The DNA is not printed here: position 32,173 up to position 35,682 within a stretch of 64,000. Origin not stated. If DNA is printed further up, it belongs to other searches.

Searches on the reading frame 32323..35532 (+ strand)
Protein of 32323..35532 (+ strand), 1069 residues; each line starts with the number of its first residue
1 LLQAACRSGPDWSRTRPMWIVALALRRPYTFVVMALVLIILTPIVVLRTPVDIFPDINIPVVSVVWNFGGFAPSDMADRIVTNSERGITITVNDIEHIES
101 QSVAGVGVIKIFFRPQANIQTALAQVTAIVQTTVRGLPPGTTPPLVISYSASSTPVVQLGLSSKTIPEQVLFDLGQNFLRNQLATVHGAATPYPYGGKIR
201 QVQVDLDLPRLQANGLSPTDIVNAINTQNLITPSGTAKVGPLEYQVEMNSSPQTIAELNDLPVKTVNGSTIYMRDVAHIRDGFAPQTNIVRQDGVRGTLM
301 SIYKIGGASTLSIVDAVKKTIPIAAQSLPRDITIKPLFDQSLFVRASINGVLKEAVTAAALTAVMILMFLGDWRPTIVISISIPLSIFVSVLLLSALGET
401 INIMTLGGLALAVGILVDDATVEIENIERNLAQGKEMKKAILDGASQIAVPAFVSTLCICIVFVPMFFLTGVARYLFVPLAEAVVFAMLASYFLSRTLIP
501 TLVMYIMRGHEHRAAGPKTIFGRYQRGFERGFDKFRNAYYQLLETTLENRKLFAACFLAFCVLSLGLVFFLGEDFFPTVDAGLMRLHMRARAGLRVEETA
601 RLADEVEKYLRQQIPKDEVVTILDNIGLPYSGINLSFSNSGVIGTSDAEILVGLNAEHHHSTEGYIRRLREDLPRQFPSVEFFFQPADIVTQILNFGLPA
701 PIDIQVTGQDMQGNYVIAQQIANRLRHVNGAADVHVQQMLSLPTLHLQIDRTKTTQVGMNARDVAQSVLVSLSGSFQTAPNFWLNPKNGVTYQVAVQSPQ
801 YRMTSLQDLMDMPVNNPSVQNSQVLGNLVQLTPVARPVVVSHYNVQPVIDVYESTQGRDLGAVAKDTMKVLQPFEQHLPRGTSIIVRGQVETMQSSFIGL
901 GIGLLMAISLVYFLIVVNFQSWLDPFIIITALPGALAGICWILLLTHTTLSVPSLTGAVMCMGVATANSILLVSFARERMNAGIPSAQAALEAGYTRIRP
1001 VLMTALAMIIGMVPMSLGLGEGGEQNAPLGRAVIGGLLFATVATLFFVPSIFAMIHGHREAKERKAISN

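Call 67: search_protein_families(library=pfam, proteins=[window:32323-35532:+], max_evalue=0.00001)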
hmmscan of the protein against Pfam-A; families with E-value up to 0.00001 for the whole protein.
window:32323-35532:+ (1069 aa): 2 families
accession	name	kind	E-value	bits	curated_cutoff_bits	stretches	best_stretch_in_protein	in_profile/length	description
PF00873.25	ACR_tran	-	2.9e-202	674.6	28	1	20-1056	1-1021/1021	AcrB/AcrD/AcrF family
PF03176.21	MMPL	-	5.3e-06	26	20.5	1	894-1059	139-305/333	MMPL family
